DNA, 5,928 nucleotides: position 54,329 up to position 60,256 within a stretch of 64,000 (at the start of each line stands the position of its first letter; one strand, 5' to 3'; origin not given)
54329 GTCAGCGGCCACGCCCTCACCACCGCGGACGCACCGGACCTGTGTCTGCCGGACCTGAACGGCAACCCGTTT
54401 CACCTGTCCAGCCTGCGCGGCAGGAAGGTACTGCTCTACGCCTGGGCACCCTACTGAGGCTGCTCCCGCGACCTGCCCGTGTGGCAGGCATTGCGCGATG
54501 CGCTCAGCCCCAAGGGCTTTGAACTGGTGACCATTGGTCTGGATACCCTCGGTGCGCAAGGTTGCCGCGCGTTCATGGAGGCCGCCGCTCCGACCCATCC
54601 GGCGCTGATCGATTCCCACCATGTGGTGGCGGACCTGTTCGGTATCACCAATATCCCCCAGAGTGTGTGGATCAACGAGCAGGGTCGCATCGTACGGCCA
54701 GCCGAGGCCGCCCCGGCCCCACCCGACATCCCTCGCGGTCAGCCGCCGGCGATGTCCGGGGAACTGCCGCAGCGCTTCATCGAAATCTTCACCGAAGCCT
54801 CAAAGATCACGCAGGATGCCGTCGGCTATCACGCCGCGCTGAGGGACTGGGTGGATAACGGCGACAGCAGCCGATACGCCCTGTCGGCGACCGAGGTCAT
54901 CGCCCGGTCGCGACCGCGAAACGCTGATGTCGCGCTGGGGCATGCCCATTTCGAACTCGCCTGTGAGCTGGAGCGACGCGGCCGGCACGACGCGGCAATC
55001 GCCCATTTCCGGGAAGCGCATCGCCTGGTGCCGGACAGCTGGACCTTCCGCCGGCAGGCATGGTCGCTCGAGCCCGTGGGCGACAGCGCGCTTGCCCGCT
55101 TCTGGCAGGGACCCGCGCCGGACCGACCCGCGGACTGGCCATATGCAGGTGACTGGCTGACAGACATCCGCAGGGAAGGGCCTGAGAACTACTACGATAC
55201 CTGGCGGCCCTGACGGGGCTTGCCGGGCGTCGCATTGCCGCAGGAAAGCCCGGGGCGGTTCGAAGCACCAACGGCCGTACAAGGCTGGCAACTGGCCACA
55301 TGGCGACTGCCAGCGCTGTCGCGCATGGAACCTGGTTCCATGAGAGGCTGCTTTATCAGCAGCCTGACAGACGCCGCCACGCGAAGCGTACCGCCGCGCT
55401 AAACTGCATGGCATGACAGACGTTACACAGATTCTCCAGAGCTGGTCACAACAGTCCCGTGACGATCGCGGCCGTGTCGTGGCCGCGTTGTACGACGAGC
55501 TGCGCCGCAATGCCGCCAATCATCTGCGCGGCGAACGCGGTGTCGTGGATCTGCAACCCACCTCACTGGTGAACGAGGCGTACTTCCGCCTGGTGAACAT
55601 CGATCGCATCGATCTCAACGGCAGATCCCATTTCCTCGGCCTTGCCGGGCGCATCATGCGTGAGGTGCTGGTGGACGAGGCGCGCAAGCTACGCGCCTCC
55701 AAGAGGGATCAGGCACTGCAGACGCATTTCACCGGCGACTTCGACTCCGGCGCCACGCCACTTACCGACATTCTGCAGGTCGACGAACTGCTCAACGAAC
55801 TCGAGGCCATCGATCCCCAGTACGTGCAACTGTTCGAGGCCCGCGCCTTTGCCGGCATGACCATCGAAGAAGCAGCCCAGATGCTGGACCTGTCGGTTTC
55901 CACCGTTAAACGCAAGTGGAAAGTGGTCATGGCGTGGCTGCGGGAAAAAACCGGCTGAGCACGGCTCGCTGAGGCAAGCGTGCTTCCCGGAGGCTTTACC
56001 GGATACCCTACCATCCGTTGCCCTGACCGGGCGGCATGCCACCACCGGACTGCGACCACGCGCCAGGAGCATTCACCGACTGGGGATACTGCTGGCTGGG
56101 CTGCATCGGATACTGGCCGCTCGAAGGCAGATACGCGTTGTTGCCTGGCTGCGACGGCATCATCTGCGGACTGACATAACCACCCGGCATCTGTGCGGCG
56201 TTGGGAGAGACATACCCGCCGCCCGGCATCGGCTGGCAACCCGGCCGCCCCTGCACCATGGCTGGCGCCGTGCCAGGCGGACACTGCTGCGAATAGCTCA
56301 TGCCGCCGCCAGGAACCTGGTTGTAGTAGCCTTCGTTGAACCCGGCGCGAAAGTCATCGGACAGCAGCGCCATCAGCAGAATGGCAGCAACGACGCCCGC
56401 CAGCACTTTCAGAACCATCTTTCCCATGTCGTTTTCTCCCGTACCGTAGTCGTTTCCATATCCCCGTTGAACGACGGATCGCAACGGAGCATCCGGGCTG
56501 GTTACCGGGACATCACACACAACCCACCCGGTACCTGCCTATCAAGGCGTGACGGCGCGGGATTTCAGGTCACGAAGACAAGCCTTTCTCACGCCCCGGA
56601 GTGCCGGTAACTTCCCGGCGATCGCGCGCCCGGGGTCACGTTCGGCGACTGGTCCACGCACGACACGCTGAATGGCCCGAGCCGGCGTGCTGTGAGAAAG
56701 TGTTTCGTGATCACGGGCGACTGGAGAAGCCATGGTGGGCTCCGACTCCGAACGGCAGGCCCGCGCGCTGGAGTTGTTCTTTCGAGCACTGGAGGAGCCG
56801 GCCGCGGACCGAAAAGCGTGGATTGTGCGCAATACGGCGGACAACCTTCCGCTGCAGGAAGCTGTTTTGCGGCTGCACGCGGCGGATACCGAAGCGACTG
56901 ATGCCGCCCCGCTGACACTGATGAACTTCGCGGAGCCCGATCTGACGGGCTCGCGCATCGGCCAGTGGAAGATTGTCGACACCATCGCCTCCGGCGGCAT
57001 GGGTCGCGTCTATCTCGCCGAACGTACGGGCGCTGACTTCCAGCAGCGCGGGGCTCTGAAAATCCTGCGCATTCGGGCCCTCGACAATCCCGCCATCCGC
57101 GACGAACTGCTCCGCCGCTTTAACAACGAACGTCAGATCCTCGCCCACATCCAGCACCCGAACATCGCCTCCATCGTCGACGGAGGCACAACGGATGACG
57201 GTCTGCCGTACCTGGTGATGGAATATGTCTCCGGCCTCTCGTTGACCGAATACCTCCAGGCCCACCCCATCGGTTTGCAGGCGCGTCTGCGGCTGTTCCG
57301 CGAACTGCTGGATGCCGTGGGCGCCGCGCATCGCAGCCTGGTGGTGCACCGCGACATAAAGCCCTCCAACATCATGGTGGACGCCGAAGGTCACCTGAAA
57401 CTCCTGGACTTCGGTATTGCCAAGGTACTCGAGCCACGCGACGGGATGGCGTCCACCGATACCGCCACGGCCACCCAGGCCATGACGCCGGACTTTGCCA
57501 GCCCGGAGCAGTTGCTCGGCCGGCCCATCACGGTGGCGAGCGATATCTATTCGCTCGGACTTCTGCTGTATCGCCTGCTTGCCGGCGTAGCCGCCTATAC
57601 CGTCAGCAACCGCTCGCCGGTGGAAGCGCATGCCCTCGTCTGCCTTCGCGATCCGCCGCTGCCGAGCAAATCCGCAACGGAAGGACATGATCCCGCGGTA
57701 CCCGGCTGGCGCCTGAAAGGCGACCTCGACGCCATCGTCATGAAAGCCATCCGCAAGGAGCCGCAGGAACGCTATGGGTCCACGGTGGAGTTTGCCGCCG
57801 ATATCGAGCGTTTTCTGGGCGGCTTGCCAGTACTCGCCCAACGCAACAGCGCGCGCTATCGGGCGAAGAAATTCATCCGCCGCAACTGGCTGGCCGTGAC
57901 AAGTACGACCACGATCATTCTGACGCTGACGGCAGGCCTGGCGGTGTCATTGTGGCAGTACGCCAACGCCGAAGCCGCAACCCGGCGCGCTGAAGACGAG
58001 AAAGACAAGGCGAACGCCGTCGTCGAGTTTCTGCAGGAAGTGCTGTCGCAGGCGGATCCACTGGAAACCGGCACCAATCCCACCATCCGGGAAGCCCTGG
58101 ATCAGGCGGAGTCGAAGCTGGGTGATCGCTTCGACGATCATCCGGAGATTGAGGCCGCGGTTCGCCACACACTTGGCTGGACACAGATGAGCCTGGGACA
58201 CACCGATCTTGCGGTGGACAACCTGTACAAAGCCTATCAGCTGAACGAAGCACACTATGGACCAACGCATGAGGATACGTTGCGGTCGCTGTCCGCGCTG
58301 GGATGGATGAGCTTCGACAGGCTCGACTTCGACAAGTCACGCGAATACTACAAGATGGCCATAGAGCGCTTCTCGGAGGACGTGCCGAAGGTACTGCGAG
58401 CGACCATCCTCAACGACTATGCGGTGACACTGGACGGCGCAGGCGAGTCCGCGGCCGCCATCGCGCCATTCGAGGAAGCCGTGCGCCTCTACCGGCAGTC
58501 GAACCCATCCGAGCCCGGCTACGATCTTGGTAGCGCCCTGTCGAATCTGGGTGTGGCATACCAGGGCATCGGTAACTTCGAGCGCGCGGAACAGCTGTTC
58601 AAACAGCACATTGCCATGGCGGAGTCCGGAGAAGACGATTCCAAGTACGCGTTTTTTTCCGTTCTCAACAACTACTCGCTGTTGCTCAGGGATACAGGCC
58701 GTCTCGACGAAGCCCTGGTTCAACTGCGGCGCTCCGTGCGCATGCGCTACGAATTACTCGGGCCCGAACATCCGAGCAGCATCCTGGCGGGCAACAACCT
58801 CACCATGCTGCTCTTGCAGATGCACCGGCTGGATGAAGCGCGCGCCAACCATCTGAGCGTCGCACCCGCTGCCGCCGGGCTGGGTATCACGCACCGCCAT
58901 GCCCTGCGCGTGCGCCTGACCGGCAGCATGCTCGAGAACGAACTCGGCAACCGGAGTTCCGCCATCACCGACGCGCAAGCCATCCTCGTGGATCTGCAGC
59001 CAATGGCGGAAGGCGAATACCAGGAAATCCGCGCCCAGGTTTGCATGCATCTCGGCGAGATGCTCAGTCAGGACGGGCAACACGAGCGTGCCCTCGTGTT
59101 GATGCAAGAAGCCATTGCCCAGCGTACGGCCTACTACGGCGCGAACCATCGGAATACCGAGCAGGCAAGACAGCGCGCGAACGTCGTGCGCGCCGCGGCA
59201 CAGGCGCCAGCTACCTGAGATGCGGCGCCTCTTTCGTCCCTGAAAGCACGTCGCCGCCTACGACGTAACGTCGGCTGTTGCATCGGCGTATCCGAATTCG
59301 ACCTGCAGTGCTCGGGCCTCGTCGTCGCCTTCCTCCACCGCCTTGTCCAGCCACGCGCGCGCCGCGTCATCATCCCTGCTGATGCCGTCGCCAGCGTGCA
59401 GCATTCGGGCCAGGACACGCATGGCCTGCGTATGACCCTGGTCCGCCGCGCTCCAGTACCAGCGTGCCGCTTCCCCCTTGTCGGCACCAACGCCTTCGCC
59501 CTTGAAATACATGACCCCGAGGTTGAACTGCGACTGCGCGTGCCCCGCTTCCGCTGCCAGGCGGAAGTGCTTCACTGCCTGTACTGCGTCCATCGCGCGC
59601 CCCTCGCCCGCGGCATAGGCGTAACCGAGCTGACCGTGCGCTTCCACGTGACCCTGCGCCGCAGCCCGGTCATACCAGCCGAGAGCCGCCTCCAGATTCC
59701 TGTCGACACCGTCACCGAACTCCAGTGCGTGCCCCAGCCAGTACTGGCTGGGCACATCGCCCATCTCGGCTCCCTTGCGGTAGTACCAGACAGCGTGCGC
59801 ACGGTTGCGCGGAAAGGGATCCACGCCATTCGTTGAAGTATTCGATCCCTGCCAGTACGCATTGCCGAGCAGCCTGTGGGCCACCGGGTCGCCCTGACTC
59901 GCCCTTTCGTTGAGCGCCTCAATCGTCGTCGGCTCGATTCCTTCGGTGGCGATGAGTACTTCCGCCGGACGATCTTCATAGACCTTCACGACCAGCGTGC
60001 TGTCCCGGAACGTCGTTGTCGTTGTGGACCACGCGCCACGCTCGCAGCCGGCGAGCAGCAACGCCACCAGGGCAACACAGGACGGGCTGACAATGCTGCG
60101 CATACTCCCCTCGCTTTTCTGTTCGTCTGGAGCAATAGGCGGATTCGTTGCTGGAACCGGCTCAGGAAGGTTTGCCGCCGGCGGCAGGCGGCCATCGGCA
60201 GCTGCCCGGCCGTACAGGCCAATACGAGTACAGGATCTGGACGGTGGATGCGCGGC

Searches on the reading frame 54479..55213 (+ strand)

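Call 12: search_protein_families(library=pfam, proteins=[window:54479-55213:+], max_evalue=0.001)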
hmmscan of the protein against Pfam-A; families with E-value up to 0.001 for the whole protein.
window:54479-55213:+ (244 aa): 2 families
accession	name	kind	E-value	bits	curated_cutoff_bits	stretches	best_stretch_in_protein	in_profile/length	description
PF07719.23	TPR_2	-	1.4e-05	25.3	27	1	156-186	3-33/34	Tetratricopeptide repeat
PF00515.34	TPR_1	-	0.00086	19.5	27.8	0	156-186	3-33/34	Tetratricopeptide repeat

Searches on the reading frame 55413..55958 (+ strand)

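Call 12: search_protein_families(library=pfam, proteins=[window:55413-55958:+], max_evalue=0.001)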
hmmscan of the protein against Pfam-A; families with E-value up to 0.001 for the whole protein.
window:55413-55958:+ (181 aa): 4 families
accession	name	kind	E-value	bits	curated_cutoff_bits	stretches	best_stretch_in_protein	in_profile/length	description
PF07638.17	Sigma70_ECF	-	1.6e-38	132.9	21.1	1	1-179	1-182/185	ECF sigma factor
PF08281.18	Sigma70_r4_2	-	9.4e-08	32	25.7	1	125-167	3-45/54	Sigma-70, region 4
PF04545.22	Sigma70_r4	-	7.4e-05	22.6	24.1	1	135-176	7-48/50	Sigma-70, region 4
PF13384.12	HTH_23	-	0.00065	19.9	24.6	0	144-168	12-36/50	Homeodomain-like domain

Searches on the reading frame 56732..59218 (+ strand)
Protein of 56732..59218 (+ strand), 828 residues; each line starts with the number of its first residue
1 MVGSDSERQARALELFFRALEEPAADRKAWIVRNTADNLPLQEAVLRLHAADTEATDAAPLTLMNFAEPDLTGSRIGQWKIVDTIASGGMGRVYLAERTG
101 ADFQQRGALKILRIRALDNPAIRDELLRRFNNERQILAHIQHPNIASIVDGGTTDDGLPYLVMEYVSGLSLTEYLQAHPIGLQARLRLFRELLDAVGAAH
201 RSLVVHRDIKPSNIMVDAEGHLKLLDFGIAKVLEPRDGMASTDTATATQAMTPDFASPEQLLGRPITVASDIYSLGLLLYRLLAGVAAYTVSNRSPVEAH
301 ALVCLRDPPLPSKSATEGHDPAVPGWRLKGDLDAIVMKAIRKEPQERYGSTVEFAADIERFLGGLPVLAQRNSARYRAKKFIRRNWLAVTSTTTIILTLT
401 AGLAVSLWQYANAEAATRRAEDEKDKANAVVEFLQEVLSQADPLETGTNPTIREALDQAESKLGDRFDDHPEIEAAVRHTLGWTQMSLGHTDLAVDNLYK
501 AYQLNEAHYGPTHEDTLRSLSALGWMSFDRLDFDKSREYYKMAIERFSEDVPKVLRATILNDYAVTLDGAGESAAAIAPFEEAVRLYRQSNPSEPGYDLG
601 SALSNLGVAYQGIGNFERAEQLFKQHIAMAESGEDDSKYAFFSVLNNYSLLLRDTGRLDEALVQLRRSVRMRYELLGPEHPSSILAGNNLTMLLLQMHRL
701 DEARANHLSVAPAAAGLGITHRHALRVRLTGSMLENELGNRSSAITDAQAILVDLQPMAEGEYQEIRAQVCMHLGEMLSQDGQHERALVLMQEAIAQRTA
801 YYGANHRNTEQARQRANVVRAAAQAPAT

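Call 12: search_protein_families(library=pfam, proteins=[window:56732-59218:+], max_evalue=0.001)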
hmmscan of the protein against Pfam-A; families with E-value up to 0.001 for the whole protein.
window:56732-59218:+ (828 aa): 12 families
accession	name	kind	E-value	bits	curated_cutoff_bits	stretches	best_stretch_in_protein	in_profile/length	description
PF00069.31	Pkinase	-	1.1e-37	130.3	31.7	1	81-304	3-212/263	Protein kinase domain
PF13424.12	TPR_12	-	4.6e-32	110.5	30.1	5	479-547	7-75/77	Tetratricopeptide repeat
PF13374.12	TPR_10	-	2.7e-25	88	27.5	2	644-681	4-41/42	Tetratricopeptide repeat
PF07714.23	PK_Tyr_Ser-Thr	-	4.8e-24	85.5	23.1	1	81-288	3-204/258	Protein tyrosine and serine/threonine kinase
PF00515.34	TPR_1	-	3.9e-13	49.1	27.8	0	602-629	3-30/34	Tetratricopeptide repeat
PF13181.12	TPR_8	-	6.2e-13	48.2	25.7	0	477-508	3-34/34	Tetratricopeptide repeat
PF07719.23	TPR_2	-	1.4e-12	47.1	27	0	602-625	3-26/34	Tetratricopeptide repeat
PF01636.29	APH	-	4.1e-08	33.7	23.2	1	184-231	149-198/239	Phosphotransferase enzyme family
PF13176.12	TPR_7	-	4.2e-08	33.1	27.9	1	602-635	1-34/36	Tetratricopeptide repeat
PF24885.1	TPR_NPHP3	-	2.5e-07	30.8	100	0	471-546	96-170/239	Nephrocystin-3 TPR domain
PF03109.22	ABC1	-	1e-06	28.5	22.9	1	160-236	144-220/244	ABC1 atypical kinase-like domain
PF13431.12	TPR_17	-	0.0003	21.3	24.4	0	602-621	15-34/34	Tetratricopeptide repeat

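Call 85: search_protein_families(library=padloc, proteins=[window:56732-59218:+], max_evalue=0.001)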
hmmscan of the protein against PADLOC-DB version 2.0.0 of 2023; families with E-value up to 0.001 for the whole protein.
window:56732-59218:+ (828 aa): 35 families (the best 25 are shown)
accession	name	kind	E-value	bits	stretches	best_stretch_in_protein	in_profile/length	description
PDLC04042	PD-T4-6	-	2.6e-63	212.4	1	76-364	8-275/292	-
PDLC04061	PD-T4-6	-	8.5e-59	198.4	1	77-364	16-286/510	-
PDLC04041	PD-T4-6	-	7.4e-57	191.5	1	71-363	22-295/443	-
PDLC04053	PD-T4-6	-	6e-56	188.2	1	72-371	4-281/311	-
PDLC04060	PD-T4-6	-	1.7e-55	186.8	1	77-385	8-293/486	-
PDLC04047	PD-T4-6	-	5.1e-55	184.8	1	75-363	8-274/327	-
PDLC04054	PD-T4-6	-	6.7e-53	178.3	1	77-371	11-283/347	-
PDLC04138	mad6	-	2.1e-52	176.9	1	64-374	38-326/659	mads_6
PDLC04048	PD-T4-6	-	1.4e-49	167.4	1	77-359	10-270/354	-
PDLC04040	PD-T4-6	-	8.2e-49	164.7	1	85-373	2-277/547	-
PDLC04052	PD-T4-6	-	9.7e-49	164.9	1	79-376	11-291/496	-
PDLC04043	PD-T4-6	-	2.6e-47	159.9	1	73-369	11-285/452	-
PDLC04039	PD-T4-6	-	6.7e-46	155.2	1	71-362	8-276/458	-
PDLC04057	PD-T4-6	-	4.9e-45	152.4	1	77-363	8-272/443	-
PDLC01088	C3a189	-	5.2e-37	125.8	1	86-409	6-282/840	kinase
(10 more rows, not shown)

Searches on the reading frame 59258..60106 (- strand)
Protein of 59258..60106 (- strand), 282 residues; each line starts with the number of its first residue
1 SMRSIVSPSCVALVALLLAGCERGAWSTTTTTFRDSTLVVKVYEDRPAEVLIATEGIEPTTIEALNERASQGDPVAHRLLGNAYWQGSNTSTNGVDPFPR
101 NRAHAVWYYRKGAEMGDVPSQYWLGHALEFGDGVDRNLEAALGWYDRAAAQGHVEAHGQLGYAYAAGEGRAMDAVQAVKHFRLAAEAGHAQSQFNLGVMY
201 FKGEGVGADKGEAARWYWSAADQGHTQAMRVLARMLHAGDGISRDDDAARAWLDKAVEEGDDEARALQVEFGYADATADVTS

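Call 12: search_protein_families(library=pfam, proteins=[window:59258-60106:-], max_evalue=0.001)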
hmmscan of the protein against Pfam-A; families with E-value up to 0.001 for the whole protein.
window:59258-60106:- (282 aa): 1 family
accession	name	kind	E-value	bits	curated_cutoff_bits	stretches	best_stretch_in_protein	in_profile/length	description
PF08238.18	Sel1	-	1.1e-34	118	30.7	3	119-153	2-36/36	Sel1 repeat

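Call 85: search_protein_families(library=padloc, proteins=[window:59258-60103:-], max_evalue=0.001)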
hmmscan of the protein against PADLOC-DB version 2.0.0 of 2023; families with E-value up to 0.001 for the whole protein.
window:59258-60103:- (281 aa): 0 families
